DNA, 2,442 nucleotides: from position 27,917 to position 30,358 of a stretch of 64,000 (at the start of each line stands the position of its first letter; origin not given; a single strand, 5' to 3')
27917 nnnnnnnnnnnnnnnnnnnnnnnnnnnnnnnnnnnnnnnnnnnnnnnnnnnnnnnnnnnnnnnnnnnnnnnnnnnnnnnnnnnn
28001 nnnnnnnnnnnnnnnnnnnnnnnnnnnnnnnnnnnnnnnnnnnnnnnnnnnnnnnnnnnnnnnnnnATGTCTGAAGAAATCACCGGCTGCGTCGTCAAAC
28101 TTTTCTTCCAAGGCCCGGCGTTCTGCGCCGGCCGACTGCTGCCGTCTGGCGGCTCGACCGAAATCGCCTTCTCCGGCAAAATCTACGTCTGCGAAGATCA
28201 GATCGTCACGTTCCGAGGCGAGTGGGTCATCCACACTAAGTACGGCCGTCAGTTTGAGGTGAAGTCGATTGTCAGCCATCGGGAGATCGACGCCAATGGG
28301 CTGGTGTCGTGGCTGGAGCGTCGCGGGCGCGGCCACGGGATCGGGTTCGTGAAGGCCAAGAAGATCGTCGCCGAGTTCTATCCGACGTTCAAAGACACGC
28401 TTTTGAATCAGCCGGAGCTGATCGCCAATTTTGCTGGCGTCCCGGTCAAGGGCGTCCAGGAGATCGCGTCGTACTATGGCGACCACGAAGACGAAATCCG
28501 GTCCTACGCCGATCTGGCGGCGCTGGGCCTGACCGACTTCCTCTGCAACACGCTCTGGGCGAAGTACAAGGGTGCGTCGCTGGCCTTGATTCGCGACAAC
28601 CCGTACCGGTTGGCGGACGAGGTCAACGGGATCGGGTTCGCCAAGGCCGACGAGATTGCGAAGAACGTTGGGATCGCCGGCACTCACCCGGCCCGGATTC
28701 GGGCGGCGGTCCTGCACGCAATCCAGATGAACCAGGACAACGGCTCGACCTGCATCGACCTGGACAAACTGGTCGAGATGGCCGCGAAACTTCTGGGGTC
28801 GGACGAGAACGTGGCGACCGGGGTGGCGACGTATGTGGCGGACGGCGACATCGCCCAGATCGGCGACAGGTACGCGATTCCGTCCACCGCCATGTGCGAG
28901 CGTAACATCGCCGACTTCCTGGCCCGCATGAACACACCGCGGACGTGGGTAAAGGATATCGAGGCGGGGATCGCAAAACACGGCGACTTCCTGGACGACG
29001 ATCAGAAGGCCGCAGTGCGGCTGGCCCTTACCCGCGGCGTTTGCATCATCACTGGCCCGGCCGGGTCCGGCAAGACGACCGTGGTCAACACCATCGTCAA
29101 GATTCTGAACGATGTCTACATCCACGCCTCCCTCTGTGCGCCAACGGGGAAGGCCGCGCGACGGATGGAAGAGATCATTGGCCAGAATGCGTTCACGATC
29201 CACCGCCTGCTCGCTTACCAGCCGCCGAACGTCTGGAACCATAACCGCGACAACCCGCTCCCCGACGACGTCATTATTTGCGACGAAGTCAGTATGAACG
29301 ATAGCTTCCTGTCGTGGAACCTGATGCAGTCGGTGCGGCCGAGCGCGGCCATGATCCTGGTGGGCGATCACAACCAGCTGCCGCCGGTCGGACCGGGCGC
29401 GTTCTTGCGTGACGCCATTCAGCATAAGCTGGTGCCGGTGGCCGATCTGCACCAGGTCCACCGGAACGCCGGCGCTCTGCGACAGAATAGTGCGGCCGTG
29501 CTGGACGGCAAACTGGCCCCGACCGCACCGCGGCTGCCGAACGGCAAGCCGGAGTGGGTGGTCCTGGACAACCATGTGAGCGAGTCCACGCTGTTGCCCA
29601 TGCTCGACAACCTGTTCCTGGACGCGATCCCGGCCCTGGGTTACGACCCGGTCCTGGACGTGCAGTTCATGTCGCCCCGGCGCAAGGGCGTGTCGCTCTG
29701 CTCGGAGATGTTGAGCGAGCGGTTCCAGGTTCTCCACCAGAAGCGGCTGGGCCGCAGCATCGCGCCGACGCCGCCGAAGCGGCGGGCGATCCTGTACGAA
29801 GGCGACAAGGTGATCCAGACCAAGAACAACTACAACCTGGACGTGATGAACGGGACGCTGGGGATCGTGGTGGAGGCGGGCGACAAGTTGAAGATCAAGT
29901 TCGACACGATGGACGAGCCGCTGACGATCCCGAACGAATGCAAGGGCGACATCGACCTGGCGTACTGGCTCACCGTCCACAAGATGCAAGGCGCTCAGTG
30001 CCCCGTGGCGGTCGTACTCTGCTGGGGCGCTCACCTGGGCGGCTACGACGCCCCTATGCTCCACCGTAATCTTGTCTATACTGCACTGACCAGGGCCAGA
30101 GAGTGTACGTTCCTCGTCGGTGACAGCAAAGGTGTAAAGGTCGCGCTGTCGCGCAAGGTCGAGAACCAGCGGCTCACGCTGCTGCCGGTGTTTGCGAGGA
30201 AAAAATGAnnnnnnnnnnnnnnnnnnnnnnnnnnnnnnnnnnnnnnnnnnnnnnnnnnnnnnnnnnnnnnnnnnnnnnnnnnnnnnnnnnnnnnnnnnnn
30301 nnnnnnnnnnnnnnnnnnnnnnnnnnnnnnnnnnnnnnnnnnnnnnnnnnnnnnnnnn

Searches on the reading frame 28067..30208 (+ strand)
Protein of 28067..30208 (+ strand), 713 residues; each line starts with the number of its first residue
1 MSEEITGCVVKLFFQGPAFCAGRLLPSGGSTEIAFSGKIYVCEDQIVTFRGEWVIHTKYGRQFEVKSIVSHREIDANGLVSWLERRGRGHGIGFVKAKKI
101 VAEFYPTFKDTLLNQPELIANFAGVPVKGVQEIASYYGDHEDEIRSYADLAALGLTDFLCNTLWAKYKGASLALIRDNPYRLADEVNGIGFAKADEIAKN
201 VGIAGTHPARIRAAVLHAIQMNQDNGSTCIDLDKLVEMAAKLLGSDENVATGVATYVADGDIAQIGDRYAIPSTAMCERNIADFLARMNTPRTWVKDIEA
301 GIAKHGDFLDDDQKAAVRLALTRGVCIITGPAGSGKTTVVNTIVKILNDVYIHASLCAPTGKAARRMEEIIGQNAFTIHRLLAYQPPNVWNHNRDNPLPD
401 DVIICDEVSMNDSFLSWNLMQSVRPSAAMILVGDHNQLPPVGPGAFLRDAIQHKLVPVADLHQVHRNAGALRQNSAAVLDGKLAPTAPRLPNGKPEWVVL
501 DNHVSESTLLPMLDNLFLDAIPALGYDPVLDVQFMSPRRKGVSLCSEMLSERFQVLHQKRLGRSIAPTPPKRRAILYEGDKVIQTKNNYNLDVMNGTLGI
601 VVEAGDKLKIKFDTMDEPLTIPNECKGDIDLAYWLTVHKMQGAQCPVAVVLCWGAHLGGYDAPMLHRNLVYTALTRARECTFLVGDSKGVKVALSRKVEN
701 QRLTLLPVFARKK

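Call 7: search_protein_families(library=phrogs, proteins=[window:28067-30208:+])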
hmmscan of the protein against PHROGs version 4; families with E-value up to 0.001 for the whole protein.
window:28067-30208:+ (713 aa): 5 families
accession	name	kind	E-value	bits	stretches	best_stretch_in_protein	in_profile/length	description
phrog_4412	-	DNA, RNA and nucleotide metabolism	5.6e-131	439.2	1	31-710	45-738/743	exonuclease V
phrog_325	-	DNA, RNA and nucleotide metabolism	1e-52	180.6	1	309-688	471-871/986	Dda-like helicase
phrog_25411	-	unknown function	1.4e-06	28.2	0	400-442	354-393/627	-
phrog_1967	-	DNA, RNA and nucleotide metabolism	1.6e-06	28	1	296-347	140-190/776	DNA helicase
phrog_25471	-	unknown function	5.5e-06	27.5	1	315-368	13-69/162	-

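Call 9: search_dna_similar(query=window:28067-30208:+, collection=phages, mode=protein, max_rows=15)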
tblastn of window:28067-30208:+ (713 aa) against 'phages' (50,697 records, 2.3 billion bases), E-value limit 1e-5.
Records with a match: 1607; places in all: 1611; records where one place covers at least 80% of the query: 37.
Best place of each record, by identity: <60% 1607.
By first word of the organism name: Escherichia 568; Klebsiella 278; Shigella 79; Acinetobacter 72; Flavobacterium 62; Enterobacter 55; Aeromonas 50; Vibrio 48; Enterobacteria 43; Bacillus 35; and 47 more.
By host as written in the record: Escherichia coli 246; - 202; Klebsiella pneumoniae 90; Flavobacterium columnare 56; Escherichia coli B 24; Escherichia coli O157:H7 22; Shigella sp. 21; Acinetobacter baumannii 19; and 403 more.
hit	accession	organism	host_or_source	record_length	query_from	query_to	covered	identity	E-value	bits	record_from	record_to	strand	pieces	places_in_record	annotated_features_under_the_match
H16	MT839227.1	Bacteriophage sp.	human fecal samples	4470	40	706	94%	31.3%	8e-81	286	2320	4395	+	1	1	record has no annotation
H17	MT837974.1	Bacteriophage sp.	human fecal samples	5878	41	709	94%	30.7%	3e-77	276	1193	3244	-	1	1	record has no annotation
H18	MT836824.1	Bacteriophage sp.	human fecal samples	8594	3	706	99%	28.9%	2e-64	238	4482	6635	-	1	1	record has no annotation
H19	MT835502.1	Bacteriophage sp.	human fecal samples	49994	35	687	92%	31.2%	2e-75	271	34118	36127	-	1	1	record has no annotation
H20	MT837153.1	Bacteriophage sp.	human fecal samples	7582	49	706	92%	30.6%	4e-65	240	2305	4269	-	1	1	record has no annotation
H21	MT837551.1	Bacteriophage sp.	human fecal samples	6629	41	706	93%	30.2%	4e-75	270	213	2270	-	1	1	record has no annotation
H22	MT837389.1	Bacteriophage sp.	human fecal samples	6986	52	712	93%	30.2%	2e-70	256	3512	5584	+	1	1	record has no annotation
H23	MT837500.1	Bacteriophage sp.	human fecal samples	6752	40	706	94%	29.8%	6e-72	260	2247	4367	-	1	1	record has no annotation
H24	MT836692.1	Bacteriophage sp.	human fecal samples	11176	3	706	99%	28.0%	6e-60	225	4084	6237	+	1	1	record has no annotation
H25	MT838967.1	Bacteriophage sp.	human fecal samples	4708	25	708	96%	28.8%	5e-70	254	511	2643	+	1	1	record has no annotation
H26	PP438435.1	Dolichospermum phage Dfl-JY45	Dolichospermum flos-aquae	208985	47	706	93%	29.7%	2e-66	245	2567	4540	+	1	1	hypothetical protein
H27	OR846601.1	Enterococcus phage Efs 1-1-1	Enterococcus faecalis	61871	5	706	98%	27.7%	5e-63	234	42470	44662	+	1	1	record has no annotation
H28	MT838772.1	Bacteriophage sp.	human fecal samples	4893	43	705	93%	29.2%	1e-66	244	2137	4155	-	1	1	record has no annotation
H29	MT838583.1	Bacteriophage sp.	human fecal samples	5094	47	704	92%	29.1%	5e-58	219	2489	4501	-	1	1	record has no annotation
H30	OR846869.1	Listeria phage LM 4-11-1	Listeria monocytogenes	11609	7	705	98%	27.3%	6e-62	231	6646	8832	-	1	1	record has no annotation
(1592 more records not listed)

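Call 15: find_related_loci(query=window:28067-30208:+, collection=viral_contigs, flank=10000)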
Query window:28067-30208:+ (713 aa) in viral_contigs; peptide patterns used: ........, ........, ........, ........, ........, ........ (x = any residue, [..] = any of these).
3 stretches matched a pattern, but none encodes a relative of the query by tblastn (E <= 1e-3).

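Call 16: find_encoding_contigs(protein=window:28067-30208:+, flank=10000, max_places=6)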
Protein window:28067-30208:+ (713 aa): no gene with exactly this product is on record in the collection.
